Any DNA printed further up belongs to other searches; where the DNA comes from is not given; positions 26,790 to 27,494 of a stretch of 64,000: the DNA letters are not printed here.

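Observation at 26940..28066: Operon of three small membrane proteins: GlsB/YeaQ-like+SHOCT, SHOCT+CD225/dispanin-like, and DUF2752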

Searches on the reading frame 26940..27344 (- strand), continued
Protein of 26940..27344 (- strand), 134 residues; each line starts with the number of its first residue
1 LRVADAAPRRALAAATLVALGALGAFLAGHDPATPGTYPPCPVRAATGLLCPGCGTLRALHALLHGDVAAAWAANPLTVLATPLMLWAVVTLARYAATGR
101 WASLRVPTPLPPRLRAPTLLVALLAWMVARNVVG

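Call 57: search_protein_families(library=pfam, proteins=[L089:2465-2863:+, L090:2481-2891:+, L090:3543-3803:+, L029:3419-3910:+, L029:4340-4813:+, L043:2571-3110:-], max_evalue=0.1)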
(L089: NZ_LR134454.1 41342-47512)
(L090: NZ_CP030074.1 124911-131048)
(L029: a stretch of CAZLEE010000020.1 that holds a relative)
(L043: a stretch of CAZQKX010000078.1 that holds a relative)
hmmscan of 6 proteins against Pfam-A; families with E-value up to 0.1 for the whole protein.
L089:2465-2863:+ (132 aa): 0 families

L090:2481-2891:+ (136 aa): 1 family
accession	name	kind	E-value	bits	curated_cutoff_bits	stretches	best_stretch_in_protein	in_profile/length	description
PF05154.21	TM2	-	1.8e-14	54.1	27.9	1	71-118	2-51/51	TM2 domain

L090:3543-3803:+ (86 aa): 1 family
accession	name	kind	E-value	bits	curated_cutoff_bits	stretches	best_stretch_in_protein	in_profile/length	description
PF05154.21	TM2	-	7.9e-19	68.1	27.9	1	20-68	2-51/51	TM2 domain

L029:3419-3910:+ (163 aa): 6 families
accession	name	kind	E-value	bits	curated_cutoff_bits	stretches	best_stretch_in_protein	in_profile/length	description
PF13828.11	DUF4190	-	1.6e-16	60.2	35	1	81-142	1-61/62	Domain of unknown function (DUF4190)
PF14237.11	GYF_2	-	8.5e-12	45.1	25.8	1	7-52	5-50/50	GYF domain 2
PF19733.4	DUF6223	-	0.0018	19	27.4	1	98-146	10-59/98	Family of unknown function (DUF6223)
PF12263.13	DUF3611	-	0.016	15.5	27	1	79-149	5-74/175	Protein of unknown function (DUF3611)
PF22285.2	DUF6962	-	0.05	14.1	27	1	81-140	105-162/198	Family of unknown function (DUF6962)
PF02213.21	GYF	-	0.059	13.5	25.7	0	2-44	3-43/45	GYF domain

L029:4340-4813:+ (157 aa): 4 families
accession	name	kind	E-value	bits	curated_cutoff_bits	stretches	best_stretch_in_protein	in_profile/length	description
PF13828.11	DUF4190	-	6.4e-12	45.5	35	1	71-130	1-56/62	Domain of unknown function (DUF4190)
PF14237.11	GYF_2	-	3.8e-07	30.2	25.8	1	8-52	6-50/50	GYF domain 2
PF01618.21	MotA_ExbB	-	0.00027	21.1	22.9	1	78-130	49-101/127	MotA/TolQ/ExbB proton channel family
PF24416.1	DUF7548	-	0.018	15.5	27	1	89-154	51-116/137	Family of unknown function (DUF7548)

L043:2571-3110:- (179 aa): 2 families
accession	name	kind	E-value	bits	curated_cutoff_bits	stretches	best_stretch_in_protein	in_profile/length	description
PF09685.15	DUF4870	-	4.1e-36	123.7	25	1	70-178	1-107/107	Domain of unknown function (DUF4870)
PF02687.27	FtsX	-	0.035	14.6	25.5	0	71-149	42-117/120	FtsX-like permease C-terminal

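Call 89: get_annotated_region(hit=H4, flank=1500)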
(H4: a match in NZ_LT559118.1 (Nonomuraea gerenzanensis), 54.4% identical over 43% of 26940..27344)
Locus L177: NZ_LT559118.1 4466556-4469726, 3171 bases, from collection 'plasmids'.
description: Nonomuraea gerenzanensis isolate nono1 plasmid I, complete sequence
organism: Nonomuraea gerenzanensis (NCBI taxid 93944)
taxonomy: Bacteria; Actinomycetota; Actinomycetes; Streptosporangiales; Streptosporangiaceae; Nonomuraea; Nonomuraea gerenzanensis
host: -; source: -; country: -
typing (MOB-suite, as given by PLSDB): non-mobilizable
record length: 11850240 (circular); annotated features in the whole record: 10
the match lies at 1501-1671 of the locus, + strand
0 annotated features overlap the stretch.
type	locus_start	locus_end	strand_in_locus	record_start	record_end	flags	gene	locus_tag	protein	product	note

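Call 90: get_annotated_region(hit=H7, flank=1500)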
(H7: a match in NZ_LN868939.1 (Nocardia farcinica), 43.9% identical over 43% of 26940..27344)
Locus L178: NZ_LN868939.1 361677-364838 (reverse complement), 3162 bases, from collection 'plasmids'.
description: Nocardia farcinica strain NCTC11134 plasmid 2, complete sequence
organism: Nocardia farcinica (NCBI taxid 37329)
taxonomy: Bacteria; Actinomycetota; Actinomycetes; Mycobacteriales; Nocardiaceae; Nocardia; Nocardia farcinica
host: -; source: not known; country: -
typing (MOB-suite, as given by PLSDB): non-mobilizable
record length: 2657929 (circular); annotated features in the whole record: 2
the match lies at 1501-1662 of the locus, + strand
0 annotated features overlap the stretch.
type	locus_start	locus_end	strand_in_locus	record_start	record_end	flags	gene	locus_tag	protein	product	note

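Call 91: get_annotated_region(hit=H9, flank=1500)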
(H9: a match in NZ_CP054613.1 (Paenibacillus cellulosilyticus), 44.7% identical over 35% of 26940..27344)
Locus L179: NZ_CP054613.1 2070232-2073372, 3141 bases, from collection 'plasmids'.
description: Paenibacillus cellulosilyticus strain KACC 14175 plasmid unnamed4, complete sequence
organism: Paenibacillus cellulosilyticus (NCBI taxid 375489)
taxonomy: Bacteria; Bacillota; Bacilli; Bacillales; Paenibacillaceae; Paenibacillus; Paenibacillus cellulosilyticus
host: -; source: cell culture,soil; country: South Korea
typing (MOB-suite, as given by PLSDB): non-mobilizable
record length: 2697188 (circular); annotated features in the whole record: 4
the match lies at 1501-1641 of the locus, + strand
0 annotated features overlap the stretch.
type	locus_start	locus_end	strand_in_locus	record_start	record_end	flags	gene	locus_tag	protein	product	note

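Call 94: search_protein_families(library=pfam, proteins=[L179:1047-1391:+, L177:806-1345:+, L178:1156-1827:+], max_evalue=0.01)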
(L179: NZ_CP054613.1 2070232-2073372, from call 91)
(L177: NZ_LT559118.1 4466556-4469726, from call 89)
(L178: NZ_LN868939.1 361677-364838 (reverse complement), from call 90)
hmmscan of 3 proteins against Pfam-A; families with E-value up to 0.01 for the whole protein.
L179:1047-1391:+ (114 aa): 5 families
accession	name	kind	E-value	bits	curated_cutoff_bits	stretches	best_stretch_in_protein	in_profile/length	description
PF14018.11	DUF4234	-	2.8e-24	85.4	25.3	2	7-42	1-37/70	Domain of unknown function (DUF4234)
PF20403.5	DUF6693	-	2.7e-06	27.9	31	0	50-75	75-100/104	Family of unknown function (DUF6693)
PF13520.12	AA_permease_2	-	0.00052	19.5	27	1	11-106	146-245/427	Amino acid permease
PF09813.14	Coa3_cc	-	0.0018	18.3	27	0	76-105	3-33/48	Cytochrome c oxidase assembly factor 3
PF06024.17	Orf78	-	0.0094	16.7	29.4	0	13-38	68-94/101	Orf78 (ac78)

L177:806-1345:+ (179 aa): 2 families
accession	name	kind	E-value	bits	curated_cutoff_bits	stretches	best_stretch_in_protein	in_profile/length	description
PF04505.17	CD225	-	1.8e-23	82.8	27.1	1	91-155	1-65/68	Interferon-induced transmembrane protein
PF07331.16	TctB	-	0.002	18.7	29.1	1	87-175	23-95/137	Tripartite tricarboxylate transporter TctB family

L178:1156-1827:+ (223 aa): 1 family
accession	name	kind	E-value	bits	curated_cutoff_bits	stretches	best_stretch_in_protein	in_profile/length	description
PF10825.13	DUF2752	-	3.6e-16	59.4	27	1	127-174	1-48/49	Protein of unknown function (DUF2752)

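Call 98: find_encoding_contigs(protein=P0009, flank=3000, max_places=2)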
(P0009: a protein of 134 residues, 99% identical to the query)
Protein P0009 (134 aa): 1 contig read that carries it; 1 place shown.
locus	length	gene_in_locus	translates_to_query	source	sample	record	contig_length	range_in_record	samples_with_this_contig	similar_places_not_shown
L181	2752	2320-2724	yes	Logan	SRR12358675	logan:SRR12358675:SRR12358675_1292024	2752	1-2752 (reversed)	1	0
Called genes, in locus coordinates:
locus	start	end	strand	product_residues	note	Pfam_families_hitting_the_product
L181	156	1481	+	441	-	PF08447:PAS_3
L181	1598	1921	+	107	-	PF09851:SHOCT (weak)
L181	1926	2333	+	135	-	PF09851:SHOCT, PF04505:CD225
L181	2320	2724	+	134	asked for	PF10825:DUF2752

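Call 103: search_protein_families(library=pfam, proteins=[L006:2795-3556:+, L006:4469-4957:-, L006:5087-7639:+, L010:1163-3319:+, L010:4414-7146:-, L080:1688-3016:+, L080:4941-5546:-, L033:4736-7180:-, L009:4140-4985:+, L004:4319-5173:-], max_evalue=0.00001)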
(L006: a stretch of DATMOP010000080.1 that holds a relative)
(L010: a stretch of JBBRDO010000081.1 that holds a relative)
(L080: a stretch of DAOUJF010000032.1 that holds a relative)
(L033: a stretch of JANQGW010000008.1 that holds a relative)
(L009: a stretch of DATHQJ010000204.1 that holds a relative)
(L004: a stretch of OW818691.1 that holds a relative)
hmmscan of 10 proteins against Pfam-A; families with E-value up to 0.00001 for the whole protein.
L006:2795-3556:+ (253 aa): 1 family
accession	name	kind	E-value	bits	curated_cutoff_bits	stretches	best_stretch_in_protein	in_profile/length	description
PF13828.11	DUF4190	-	1.5e-15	57.1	35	1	60-117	2-59/62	Domain of unknown function (DUF4190)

L006:4469-4957:- (162 aa): 1 family
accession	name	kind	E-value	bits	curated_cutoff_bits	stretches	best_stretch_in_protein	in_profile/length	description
PF01475.25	FUR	-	1.8e-29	102.8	23.1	1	31-150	2-121/121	Ferric uptake regulator family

L006:5087-7639:+ (850 aa): 1 family
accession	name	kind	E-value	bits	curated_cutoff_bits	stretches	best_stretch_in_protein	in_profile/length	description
PF01804.23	Penicil_amidase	-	1.5e-198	662.5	21.3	1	91-838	2-675/675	Penicillin amidase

L010:1163-3319:+ (718 aa): 2 families
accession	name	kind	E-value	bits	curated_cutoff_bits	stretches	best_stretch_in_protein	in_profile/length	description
PF11897.13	DUF3417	-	1.7e-37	128.6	25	1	11-122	1-109/109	Protein of unknown function (DUF3417)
PF00343.26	Phosphorylase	-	2.3e-18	66.3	27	1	272-618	219-579/713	Carbohydrate phosphorylase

L010:4414-7146:- (910 aa): 1 family
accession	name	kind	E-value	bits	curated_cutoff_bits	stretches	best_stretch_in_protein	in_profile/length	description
PF00395.25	SLH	-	2.1e-31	108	20.8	2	854-897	1-44/44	S-layer homology domain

L080:1688-3016:+ (442 aa): 1 family
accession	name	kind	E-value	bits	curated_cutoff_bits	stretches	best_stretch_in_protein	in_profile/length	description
PF00291.31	PALP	-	2.4e-60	204.8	35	1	87-394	1-294/295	Pyridoxal-phosphate dependent enzyme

L080:4941-5546:- (201 aa): 1 family
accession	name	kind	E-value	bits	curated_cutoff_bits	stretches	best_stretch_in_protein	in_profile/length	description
PF12804.13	NTP_transf_3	-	1.3e-31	110.4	27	1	9-168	1-157/160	MobA-like NTP transferase domain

L033:4736-7180:- (814 aa): 3 families
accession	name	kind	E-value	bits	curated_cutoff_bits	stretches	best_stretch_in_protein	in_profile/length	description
PF02219.23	MTHFR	-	1.5e-15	57.8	24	1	84-276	70-252/287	Methylenetetrahydrofolate reductase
PF12225.13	DUF5981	-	8.2e-14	51.5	23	1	386-468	5-85/95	Methylene-tetrahydrofolate reductase C terminal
PF00809.28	Pterin_bind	-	2.4e-09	37.6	25.5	1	549-765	32-244/244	Pterin binding enzyme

L009:4140-4985:+ (281 aa): 1 family
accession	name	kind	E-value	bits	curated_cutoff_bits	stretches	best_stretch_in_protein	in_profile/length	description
PF13828.11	DUF4190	-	2.3e-15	56.5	35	1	74-129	2-57/62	Domain of unknown function (DUF4190)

L004:4319-5173:- (284 aa): 2 families
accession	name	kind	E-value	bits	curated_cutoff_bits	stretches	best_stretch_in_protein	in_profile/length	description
PF13622.12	4HBT_3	-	5.7e-17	62.2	24.3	1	40-124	2-79/83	Acyl-CoA thioesterase N-terminal domain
PF20789.3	4HBT_3C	-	1.3e-09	38.9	24.1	1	155-279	15-137/140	Acyl-CoA thioesterase C-terminal domain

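Call 111: search_solved_structures(query=A2, max_evalue=1)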
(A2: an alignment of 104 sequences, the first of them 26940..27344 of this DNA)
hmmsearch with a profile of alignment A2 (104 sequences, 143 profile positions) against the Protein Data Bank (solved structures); distinct sequences matched with E-value up to 1: 0.
